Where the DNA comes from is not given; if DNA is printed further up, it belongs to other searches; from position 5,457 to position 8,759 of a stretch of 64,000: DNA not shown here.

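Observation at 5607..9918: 1000-aa WaaL-like/GT-C fusion and adjacent GT-C paralogue in a glycan locus with no visible flippase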

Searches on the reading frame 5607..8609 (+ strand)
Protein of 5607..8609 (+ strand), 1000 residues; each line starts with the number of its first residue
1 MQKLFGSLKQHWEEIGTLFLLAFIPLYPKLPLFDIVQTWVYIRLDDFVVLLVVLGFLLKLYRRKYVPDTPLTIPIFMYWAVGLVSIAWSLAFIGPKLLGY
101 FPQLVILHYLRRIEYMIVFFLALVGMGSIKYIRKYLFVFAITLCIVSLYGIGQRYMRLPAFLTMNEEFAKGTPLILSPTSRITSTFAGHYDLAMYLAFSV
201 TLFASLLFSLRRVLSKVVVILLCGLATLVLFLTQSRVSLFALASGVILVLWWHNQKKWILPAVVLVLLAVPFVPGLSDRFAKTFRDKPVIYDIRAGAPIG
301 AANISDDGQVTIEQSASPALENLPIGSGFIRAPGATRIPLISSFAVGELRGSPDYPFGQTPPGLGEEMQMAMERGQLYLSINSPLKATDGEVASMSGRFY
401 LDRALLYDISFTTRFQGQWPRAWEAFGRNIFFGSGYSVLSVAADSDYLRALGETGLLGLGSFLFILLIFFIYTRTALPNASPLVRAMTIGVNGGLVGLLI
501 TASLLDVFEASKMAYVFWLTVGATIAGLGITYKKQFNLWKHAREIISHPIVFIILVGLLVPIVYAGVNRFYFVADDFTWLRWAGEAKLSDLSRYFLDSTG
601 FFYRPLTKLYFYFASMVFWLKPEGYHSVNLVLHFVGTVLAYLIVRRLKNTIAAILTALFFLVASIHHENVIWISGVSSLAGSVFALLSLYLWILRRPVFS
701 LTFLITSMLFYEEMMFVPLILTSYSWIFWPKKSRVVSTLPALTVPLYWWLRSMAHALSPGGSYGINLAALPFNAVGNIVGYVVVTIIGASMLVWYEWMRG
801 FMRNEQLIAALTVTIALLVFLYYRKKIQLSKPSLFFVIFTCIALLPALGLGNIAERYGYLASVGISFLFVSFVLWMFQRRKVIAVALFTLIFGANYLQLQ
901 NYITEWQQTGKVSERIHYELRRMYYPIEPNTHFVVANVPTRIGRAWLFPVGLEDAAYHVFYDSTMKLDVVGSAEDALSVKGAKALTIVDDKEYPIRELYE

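Call 6: search_protein_families(library=pfam, proteins=[window:5607-8609:+], max_evalue=0.01)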
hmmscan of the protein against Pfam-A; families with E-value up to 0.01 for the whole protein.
window:5607-8609:+ (1000 aa): 1 family
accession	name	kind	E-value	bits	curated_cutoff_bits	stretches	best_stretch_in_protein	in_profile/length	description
PF04932.20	Wzy_C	-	7.6e-10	39.2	31.7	1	222-332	2-105/149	O-Antigen ligase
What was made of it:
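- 5607..7211 (+): N-module (aa 1-535): 12-TM GT-C_B, WaaL/Wzy_C-like. Pfam Wzy_C 39.2 bits, gathering score 31.7 (call 6).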

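Call 9: search_protein_families(library=ncbifam, proteins=[window:5607-8606:+], max_evalue=1)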
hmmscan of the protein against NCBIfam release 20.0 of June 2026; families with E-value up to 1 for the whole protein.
window:5607-8606:+ (1000 aa): 0 families

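Call 11: search_solved_structures(query=window:5607-8606:+, max_evalue=10, show_alignments=2)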
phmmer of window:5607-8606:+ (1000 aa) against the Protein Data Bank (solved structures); distinct sequences matched with E-value up to 10: 0.

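Call 14: find_homologous_proteins(query=window:5607-8606:+)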
Query window:5607-8606:+ (1000 aa): 1623 proteins with E <= 0.001 among 8000 candidates; the best 120 are listed.
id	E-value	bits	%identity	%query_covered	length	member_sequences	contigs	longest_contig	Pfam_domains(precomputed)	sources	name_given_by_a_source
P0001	0.0e+0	1609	70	100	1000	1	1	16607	PF04932.21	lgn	-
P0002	0.0e+0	1593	70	100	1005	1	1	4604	PF04932.21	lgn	-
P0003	0.0e+0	1563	68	100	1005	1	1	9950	PF04932.21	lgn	-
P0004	0.0e+0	1479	66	100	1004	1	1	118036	PF04932.21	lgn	-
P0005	0.0e+0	1460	65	100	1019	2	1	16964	PF04932.21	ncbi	-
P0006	0.0e+0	1422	64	100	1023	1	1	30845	PF04932.21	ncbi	-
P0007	0.0e+0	1416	63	100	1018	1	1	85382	PF04932.21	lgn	-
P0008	0.0e+0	1310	100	59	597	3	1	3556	-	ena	-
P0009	6.3e-287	973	47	99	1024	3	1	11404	PF04932.21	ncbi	-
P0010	3.1e-283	961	47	98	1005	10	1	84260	PF04932.21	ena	-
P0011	1.5e-276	939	48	98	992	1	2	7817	PF04932.21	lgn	-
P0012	2.5e-276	938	48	95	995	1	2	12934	PF04932.21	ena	-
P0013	4.4e-270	917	46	99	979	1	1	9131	PF04932.21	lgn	-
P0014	1.9e-269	915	45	98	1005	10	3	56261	PF04932.21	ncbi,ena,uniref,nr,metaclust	ncbi:MAG: Tetratricopeptide repeat protein [Candidatus Gottesmanbacteria bacterium GW2011_GWA2_47_9]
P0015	2.3e-264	898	45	100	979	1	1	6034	PF04932.21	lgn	-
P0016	3.3e-224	766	42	98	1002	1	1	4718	PF04932.21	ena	-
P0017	1.2e-217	744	41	100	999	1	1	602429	-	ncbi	-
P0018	3.1e-217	742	42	100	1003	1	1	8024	PF04932.21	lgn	-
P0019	6.6e-217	741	41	98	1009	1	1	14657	PF04932.21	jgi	-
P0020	5.6e-212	725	40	96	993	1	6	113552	PF04932.21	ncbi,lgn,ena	ncbi:MAG: hypothetical protein AAB937_00315 [Patescibacteria group bacterium]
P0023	3.7e-210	719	40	100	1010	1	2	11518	PF04932.21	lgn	-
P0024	4.0e-209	716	40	96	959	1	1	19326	PF04932.21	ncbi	-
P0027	2.3e-206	707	39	99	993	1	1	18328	PF04932.21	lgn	-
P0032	4.3e-203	696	39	96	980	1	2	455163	PF04932.21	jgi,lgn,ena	jgi:hypothetical protein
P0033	7.0e-203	695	40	96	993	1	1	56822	PF04932.21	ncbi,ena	-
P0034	8.5e-203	695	38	100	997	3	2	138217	PF04932.21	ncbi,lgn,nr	ncbi:MAG: O-antigen ligase family protein [Patescibacteria group bacterium]|nr:O-antigen ligase fami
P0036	2.4e-202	693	41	96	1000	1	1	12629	PF04932.21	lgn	-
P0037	4.3e-202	692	41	99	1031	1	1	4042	PF04932.21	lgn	-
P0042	2.0e-201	690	39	99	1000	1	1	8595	-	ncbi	-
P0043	2.3e-201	690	38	100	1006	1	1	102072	PF04932.21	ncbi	-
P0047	3.6e-201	689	39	96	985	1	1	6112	PF04932.21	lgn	-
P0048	6.8e-201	688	37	60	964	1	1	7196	PF04932.21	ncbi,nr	ncbi:O-antigen ligase family protein [Candidatus Gottesmanbacteria bacterium]|nr:O-antigen ligase fa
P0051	1.2e-200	688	39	98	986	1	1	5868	PF04932.21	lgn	-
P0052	2.2e-200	687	39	100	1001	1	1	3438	PF04932.21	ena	-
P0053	2.5e-200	686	39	96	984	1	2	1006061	PF04932.21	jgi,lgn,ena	jgi:hypothetical protein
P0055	1.1e-199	684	39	98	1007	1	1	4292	PF04932.21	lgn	-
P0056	3.1e-199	683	40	95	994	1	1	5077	PF04932.21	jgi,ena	-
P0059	8.9e-199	681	39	100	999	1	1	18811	PF04932.21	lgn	-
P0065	1.9e-197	677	38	95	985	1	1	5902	PF04932.21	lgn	-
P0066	2.0e-197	677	39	100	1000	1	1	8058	PF04932.21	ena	-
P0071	4.0e-197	676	37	100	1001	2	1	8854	PF04932.21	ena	-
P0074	1.4e-196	674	39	96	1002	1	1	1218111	-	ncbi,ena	-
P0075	1.5e-196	674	38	99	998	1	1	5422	PF04932.21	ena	-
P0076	2.0e-196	674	39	98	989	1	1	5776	PF04932.21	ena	-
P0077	3.3e-196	673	39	96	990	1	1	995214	PF04932.21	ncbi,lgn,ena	-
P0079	5.2e-196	672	38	98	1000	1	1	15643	-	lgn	-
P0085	5.0e-195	669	39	99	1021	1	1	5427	PF04932.21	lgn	-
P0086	8.6e-195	668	39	99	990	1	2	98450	PF04932.21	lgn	-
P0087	9.6e-195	668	40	98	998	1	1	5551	PF04932.21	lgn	-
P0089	2.2e-194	667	39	98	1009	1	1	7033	PF04932.21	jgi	jgi:hypothetical protein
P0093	3.0e-194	666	37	99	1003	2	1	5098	PF04932.21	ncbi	-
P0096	7.1e-194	665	38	100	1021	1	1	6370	PF04932.21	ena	-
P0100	1.2e-193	664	40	95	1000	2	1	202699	-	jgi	-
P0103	2.3e-193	663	39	98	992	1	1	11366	PF04932.21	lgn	-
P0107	4.3e-193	663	37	98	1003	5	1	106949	PF04932.21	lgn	-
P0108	1.1e-192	661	38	100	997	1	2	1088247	-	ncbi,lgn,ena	-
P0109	2.6e-192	660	38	98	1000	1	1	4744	PF04932.21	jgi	jgi:hypothetical protein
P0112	3.9e-192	659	38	96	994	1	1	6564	PF04932.21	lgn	-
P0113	4.5e-192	659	39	98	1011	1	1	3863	PF13231.13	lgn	-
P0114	7.7e-192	658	38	100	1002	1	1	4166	PF04932.21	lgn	-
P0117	1.2e-191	658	40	98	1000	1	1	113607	PF04932.21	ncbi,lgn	-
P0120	3.6e-191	656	39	98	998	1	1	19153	PF04932.21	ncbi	-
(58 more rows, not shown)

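Call 17: search_solved_structures(query=A1, max_evalue=10, show_alignments=3)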
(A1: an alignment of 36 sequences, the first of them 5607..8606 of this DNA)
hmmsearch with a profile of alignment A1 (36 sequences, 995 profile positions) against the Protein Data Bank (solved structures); distinct sequences matched with E-value up to 10: 1.
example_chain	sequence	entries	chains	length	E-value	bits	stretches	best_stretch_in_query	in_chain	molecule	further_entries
6pfz_D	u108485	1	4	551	1.6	9.7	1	298-370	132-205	NADH oxidase (NoxA-3)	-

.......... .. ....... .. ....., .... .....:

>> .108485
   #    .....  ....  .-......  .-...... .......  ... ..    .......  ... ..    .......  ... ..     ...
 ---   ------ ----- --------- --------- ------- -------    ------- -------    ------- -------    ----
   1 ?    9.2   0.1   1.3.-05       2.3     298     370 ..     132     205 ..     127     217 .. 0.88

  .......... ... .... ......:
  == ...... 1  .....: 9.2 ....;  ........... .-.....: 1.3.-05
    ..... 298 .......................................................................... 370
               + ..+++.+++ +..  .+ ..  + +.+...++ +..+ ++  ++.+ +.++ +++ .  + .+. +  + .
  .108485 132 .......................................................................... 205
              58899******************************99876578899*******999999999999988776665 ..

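Call 18: search_protein_families(library=pfam, alignment_id=A1, max_evalue=0.1)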
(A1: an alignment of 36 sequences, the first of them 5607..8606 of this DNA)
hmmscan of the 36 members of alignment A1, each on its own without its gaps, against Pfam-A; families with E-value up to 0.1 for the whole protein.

A. member 1, window:5607-8606:+ (1000 aa): 1 family
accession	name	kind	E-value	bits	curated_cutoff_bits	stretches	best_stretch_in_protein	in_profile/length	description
PF04932.20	Wzy_C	-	7.6e-10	39.2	31.7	1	222-332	2-105/149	O-Antigen ligase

B. families by the number of members that match (of 36 scanned): 4 families
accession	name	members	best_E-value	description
PF04932.20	Wzy_C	31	3.6e-12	O-Antigen ligase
PF13231.12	PMT_2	1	4.2e-06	Dolichyl-phosphate-mannose-protein mannosyltransferase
PF05552.17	MS_channel_1st_1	1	0.0072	Mechanosensitive ion channel, conserved TM helix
PF13139.11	DUF3981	1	0.058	Domain of unknown function (DUF3981)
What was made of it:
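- On O-antigen ligase / Wzy_C (Pfam PF04932; CAZy GT121; GT-C_B): 31 of 36 family members match at E<=0.1 (call 18).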

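Call 24: find_encoding_contigs(protein=P0053, flank=10000, max_places=1)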
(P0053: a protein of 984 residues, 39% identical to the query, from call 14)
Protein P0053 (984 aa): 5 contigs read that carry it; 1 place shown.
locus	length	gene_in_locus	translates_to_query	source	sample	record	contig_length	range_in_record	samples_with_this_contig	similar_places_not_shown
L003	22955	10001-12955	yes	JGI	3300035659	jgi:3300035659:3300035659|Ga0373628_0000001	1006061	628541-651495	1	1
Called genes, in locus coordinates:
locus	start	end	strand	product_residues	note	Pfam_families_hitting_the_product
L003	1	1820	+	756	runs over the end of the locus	-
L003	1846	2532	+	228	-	PF00535:Glycos_transf_2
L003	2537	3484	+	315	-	PF01073:3Beta_HSD, PF01370:Epimerase, PF02719:Polysacc_synt_2 (faint), PF04321:RmlD_sub_bind, PF16363:GDP_Man_Dehyd, PF07993:NAD_binding_4 (weak)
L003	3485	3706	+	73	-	-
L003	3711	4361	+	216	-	PF00300:His_Phos_1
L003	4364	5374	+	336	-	PF01073:3Beta_HSD, PF01370:Epimerase, PF02719:Polysacc_synt_2, PF04321:RmlD_sub_bind, PF05368:NmrA (faint), PF08659:KR (faint), PF16363:GDP_Man_Dehyd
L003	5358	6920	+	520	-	-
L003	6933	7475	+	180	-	PF13439:Glyco_transf_4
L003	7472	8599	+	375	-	PF13439:Glyco_transf_4 (weak), PF20706:GT4-conflict, PF00534:Glycos_transf_1, PF13692:Glyco_trans_1_4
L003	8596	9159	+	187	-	PF14602:Hexapep_2 (faint), PF25087:GMPPB_C (faint), PF00132:Hexapep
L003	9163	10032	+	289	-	PF00535:Glycos_transf_2, PF13641:Glyco_tranf_2_3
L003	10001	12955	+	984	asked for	PF04932:Wzy_C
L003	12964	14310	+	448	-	-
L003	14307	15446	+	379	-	PF13439:Glyco_transf_4, PF00534:Glycos_transf_1 (weak), PF13524:Glyco_trans_1_2, PF13692:Glyco_trans_1_4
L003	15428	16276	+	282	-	PF00535:Glycos_transf_2, PF10111:Glyco_tranf_2_2 (weak), PF13641:Glyco_tranf_2_3, PF13632:Glyco_trans_2_3 (weak)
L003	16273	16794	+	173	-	PF13439:Glyco_transf_4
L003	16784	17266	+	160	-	PF00534:Glycos_transf_1, PF13692:Glyco_trans_1_4, PF20706:GT4-conflict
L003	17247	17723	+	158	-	PF00583:Acetyltransf_1, PF13673:Acetyltransf_10 (weak), PF13508:Acetyltransf_7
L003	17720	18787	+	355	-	PF00534:Glycos_transf_1, PF13692:Glyco_trans_1_4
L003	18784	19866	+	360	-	PF00483:NTP_transferase, PF22640:ManC_GMP_beta-helix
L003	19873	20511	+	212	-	PF02397:Bac_transf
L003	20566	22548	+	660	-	PF13196:DUF4012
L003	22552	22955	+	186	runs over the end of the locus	PF11967:RecO_N, PF02565:RecO_C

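Call 25: find_encoding_contigs(protein=P0074, flank=10000, max_places=1)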
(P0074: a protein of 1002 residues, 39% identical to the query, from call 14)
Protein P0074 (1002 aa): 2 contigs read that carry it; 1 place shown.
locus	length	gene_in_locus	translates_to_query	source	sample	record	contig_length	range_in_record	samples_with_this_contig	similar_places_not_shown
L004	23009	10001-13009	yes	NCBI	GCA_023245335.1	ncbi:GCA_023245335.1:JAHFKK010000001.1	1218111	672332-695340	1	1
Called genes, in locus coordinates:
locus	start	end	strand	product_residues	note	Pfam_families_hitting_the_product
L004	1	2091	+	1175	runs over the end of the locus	-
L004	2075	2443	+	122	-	-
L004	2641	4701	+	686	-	-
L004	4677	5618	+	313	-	PF00106:adh_short (weak), PF01073:3Beta_HSD, PF01370:Epimerase, PF02719:Polysacc_synt_2 (faint), PF04321:RmlD_sub_bind, PF16363:GDP_Man_Dehyd, PF07993:NAD_binding_4 (weak)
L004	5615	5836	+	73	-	-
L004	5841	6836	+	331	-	PF01073:3Beta_HSD, PF01370:Epimerase, PF02719:Polysacc_synt_2, PF04321:RmlD_sub_bind, PF05368:NmrA (weak), PF07993:NAD_binding_4 (weak), PF13460:NAD_binding_10 (weak), PF16363:GDP_Man_Dehyd, +1 more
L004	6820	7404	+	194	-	PF13439:Glyco_transf_4 (weak)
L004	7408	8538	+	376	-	PF13439:Glyco_transf_4 (weak), PF20706:GT4-conflict, PF00534:Glycos_transf_1, PF13692:Glyco_trans_1_4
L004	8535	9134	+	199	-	PF00132:Hexapep, PF14602:Hexapep_2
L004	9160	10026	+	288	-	PF00535:Glycos_transf_2, PF13641:Glyco_tranf_2_3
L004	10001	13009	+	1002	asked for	-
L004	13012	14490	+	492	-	PF02366:PMT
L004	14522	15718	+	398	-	PF13439:Glyco_transf_4, PF13579:Glyco_trans_4_4, PF00534:Glycos_transf_1, PF13692:Glyco_trans_1_4, PF13524:Glyco_trans_1_2 (weak)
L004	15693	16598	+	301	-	PF00535:Glycos_transf_2, PF13641:Glyco_tranf_2_3, PF13632:Glyco_trans_2_3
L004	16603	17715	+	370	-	PF13439:Glyco_transf_4, PF13579:Glyco_trans_4_4 (faint), PF20706:GT4-conflict, PF00534:Glycos_transf_1, PF13692:Glyco_trans_1_4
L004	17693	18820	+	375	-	PF13439:Glyco_transf_4 (faint), PF20706:GT4-conflict, PF00534:Glycos_transf_1, PF13692:Glyco_trans_1_4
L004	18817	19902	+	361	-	PF00483:NTP_transferase, PF12804:NTP_transf_3 (weak), PF22640:ManC_GMP_beta-helix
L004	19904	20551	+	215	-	PF02397:Bac_transf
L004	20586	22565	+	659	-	PF13196:DUF4012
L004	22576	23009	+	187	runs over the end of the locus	PF11967:RecO_N, PF02565:RecO_C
